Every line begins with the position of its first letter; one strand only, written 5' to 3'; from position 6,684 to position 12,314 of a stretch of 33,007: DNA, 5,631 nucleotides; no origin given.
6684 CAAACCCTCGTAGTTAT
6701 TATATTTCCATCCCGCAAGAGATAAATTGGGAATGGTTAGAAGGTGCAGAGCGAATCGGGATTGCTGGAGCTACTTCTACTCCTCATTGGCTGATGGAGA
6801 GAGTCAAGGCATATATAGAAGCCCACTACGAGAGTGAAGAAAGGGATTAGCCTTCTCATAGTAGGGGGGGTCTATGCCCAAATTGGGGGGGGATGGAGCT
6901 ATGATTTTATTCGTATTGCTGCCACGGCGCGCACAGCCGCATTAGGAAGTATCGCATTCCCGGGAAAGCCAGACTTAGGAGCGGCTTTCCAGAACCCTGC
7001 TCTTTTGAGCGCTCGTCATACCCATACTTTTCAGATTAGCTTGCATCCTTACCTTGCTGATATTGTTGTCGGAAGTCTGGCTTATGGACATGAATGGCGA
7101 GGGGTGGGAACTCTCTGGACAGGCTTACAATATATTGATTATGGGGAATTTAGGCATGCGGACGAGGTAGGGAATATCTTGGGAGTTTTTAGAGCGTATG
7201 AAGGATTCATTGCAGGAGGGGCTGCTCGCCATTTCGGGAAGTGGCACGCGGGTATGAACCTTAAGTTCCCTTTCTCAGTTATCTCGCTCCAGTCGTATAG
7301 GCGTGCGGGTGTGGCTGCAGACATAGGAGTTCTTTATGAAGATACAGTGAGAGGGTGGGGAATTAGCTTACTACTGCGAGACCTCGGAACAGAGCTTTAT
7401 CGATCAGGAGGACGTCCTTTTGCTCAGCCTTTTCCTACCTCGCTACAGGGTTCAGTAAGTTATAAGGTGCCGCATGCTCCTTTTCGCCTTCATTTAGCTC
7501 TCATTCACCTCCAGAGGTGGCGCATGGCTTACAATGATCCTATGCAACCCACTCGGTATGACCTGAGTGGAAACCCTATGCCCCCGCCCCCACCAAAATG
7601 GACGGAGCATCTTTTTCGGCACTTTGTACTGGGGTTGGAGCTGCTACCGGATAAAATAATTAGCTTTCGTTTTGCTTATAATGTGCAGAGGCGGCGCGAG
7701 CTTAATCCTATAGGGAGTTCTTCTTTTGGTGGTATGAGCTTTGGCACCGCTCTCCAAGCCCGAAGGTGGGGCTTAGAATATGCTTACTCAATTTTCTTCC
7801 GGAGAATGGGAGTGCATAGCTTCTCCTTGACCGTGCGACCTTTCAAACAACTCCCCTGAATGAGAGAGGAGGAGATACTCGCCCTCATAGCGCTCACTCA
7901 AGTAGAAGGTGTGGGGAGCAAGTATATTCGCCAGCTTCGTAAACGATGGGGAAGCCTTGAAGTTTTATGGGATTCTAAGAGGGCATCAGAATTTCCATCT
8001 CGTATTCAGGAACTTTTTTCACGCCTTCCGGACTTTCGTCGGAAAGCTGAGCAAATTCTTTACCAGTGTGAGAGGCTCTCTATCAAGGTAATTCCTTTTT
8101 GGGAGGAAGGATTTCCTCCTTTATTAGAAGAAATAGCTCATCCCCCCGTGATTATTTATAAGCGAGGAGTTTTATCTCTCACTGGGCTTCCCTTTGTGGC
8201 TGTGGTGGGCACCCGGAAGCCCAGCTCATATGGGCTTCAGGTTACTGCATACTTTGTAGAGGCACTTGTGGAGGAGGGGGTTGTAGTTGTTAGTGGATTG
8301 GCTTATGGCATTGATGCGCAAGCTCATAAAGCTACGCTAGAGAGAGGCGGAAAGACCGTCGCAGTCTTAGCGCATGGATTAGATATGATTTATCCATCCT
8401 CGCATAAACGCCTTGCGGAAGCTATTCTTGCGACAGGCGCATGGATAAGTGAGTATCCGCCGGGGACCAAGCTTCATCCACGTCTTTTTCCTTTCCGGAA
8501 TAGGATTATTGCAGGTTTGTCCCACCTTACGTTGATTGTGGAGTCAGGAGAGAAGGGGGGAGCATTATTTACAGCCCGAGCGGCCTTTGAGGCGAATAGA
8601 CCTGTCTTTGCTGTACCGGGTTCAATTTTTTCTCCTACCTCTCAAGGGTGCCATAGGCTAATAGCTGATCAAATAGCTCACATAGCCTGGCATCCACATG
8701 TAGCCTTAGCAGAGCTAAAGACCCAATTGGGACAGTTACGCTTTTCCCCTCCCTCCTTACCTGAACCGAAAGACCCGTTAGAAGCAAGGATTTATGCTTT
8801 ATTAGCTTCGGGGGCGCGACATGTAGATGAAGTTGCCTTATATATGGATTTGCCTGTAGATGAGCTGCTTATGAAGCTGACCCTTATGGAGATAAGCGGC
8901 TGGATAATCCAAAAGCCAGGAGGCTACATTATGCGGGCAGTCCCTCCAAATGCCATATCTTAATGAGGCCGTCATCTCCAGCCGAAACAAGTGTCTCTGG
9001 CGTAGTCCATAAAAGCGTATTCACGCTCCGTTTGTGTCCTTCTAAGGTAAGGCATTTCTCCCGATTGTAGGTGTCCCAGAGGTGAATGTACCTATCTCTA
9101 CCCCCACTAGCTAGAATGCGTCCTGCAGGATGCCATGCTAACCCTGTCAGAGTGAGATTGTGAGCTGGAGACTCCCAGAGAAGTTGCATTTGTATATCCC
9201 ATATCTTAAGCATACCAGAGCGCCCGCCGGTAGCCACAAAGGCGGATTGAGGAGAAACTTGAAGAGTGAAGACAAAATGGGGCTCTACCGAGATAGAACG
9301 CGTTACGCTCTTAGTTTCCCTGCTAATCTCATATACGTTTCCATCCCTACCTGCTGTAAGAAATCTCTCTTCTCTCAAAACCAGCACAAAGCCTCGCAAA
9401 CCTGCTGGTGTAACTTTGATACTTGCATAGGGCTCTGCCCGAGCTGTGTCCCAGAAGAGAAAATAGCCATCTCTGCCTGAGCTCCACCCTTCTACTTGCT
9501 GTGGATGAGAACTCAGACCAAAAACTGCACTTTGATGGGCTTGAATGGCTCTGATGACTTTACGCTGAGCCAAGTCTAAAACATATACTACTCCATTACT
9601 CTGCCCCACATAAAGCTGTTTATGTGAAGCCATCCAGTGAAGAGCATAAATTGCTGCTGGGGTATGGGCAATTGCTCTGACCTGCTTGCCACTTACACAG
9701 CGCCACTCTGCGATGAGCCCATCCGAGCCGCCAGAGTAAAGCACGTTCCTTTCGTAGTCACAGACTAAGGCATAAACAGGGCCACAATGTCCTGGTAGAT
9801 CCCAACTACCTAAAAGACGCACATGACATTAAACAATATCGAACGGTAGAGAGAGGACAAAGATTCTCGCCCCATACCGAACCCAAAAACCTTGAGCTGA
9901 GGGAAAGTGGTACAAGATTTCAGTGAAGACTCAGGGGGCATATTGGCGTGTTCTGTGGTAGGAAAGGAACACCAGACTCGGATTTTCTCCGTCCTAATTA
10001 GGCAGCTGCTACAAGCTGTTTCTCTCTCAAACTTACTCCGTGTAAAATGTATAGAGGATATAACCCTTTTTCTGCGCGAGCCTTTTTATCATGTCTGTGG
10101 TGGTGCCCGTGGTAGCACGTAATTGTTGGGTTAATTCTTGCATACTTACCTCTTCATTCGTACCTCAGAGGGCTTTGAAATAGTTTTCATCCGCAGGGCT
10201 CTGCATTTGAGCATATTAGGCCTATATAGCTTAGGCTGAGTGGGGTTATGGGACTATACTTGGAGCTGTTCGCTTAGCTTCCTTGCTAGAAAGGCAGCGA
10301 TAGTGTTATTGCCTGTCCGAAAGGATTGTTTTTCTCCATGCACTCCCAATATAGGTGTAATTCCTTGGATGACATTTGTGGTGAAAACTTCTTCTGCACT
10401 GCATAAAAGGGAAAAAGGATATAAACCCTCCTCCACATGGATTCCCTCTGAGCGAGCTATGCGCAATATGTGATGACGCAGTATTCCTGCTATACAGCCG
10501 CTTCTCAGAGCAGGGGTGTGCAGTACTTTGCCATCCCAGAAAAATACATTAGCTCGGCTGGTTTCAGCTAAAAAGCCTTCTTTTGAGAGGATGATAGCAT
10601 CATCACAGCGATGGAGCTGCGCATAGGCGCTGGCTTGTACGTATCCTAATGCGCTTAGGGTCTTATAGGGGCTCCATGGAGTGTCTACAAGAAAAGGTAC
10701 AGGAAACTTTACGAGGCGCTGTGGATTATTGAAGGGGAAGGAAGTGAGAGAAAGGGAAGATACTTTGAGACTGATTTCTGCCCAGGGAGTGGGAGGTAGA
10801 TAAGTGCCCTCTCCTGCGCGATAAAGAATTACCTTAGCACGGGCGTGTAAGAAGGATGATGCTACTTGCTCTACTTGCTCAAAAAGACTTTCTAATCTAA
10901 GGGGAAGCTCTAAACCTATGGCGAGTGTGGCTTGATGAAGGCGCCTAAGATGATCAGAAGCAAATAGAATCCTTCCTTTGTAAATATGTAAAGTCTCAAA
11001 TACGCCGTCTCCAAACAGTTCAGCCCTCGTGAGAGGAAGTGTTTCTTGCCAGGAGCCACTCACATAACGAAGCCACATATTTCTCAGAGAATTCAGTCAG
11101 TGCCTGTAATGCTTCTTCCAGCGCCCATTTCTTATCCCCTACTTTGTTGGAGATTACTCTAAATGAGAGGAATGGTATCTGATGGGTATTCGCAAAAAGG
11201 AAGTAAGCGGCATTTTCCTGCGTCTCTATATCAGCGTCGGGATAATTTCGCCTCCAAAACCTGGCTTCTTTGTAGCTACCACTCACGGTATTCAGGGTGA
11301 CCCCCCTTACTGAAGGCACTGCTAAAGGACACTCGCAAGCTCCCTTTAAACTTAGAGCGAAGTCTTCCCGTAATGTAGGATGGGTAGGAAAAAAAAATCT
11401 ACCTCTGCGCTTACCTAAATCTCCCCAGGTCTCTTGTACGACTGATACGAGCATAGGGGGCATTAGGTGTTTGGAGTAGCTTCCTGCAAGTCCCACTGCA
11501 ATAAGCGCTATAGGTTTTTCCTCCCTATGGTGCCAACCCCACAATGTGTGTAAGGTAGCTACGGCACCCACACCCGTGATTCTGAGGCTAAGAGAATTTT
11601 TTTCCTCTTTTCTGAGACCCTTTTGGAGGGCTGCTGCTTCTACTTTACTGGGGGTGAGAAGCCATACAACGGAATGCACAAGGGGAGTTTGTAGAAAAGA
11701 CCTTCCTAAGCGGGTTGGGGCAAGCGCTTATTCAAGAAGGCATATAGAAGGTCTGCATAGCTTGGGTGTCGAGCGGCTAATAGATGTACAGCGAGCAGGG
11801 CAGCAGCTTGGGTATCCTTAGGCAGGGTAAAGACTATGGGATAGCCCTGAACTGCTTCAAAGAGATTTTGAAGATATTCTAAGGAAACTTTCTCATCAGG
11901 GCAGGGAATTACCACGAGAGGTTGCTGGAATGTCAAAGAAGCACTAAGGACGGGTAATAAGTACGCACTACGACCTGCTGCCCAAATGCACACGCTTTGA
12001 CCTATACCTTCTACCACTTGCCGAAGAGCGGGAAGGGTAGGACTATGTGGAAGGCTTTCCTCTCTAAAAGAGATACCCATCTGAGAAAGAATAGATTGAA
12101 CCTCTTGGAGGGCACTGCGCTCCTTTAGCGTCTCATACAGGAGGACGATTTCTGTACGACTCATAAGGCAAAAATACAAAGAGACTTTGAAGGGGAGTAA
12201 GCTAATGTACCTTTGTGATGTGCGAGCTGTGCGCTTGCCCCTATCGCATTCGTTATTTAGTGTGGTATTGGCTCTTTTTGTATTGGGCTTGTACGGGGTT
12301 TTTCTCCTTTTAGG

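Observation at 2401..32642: TAnnTTTG -7 boxes sit 4-8 nt from start codons at almost every transcription-unit head, suggesting leaderless mRNAs as the default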

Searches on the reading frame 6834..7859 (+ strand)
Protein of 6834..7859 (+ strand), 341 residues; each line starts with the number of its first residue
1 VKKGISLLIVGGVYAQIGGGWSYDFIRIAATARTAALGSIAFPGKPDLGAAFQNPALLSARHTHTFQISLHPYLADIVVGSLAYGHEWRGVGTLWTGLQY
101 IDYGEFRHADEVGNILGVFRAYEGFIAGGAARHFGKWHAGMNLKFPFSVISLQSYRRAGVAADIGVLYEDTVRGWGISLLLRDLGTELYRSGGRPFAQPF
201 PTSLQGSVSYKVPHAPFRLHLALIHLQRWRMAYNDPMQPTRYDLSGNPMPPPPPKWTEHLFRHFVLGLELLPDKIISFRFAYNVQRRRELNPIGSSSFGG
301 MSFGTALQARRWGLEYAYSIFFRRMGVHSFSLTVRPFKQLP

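Call 32: find_related_loci(query=window:6834-7859:+, collection=metagenome_contigs, flank=10000)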
Query window:6834-7859:+ (341 aa) in metagenome_contigs; peptide patterns used: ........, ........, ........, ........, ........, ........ (x = any residue, [..] = any of these).
91 stretches matched a pattern; 17 encode a relative of the query (tblastn E <= 1e-3); 17 distinct loci.
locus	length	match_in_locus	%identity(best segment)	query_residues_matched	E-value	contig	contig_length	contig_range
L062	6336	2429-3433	63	5-339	2e-146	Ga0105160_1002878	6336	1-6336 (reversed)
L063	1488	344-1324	32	5-334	1e-48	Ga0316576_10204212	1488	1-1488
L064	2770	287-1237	33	15-334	4e-46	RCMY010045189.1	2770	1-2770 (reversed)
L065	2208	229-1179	33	15-334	5e-46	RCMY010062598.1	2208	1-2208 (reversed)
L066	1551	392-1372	32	5-334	4e-47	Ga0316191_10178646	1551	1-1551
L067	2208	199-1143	32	15-332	2e-45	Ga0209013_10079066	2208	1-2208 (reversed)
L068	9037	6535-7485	32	15-334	2e-44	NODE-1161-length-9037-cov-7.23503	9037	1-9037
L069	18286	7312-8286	31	7-334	1e-43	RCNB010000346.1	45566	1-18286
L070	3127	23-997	32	7-334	2e-43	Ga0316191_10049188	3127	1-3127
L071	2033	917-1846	33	7-319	1e-43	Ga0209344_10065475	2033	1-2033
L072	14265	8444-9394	32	15-334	4e-43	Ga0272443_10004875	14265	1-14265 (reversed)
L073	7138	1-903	31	31-334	5e-40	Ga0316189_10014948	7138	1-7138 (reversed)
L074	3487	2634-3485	33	15-301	1e-38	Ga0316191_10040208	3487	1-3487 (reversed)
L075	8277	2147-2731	27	5-194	2e-10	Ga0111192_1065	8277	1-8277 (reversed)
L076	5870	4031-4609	28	7-194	1e-10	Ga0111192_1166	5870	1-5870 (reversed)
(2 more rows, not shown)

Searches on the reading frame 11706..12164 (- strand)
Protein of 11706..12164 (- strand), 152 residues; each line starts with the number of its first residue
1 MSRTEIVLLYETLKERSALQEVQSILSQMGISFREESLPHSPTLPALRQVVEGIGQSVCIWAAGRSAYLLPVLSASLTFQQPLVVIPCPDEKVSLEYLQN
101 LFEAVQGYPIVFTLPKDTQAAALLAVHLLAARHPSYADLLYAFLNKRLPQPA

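Call 31: search_protein_families(library=ncbifam, proteins=[window:11706-12164:-], max_evalue=0.00001)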
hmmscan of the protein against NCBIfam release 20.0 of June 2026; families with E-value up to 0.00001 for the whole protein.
window:11706-12164:- (152 aa): 1 family
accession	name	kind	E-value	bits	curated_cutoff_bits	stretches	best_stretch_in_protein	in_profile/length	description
TIGR01162.1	purE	equivalog_domain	4.9e-08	32.6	149.6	1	21-143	16-140/156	5-(carboxyamino)imidazole ribonucleotide mutase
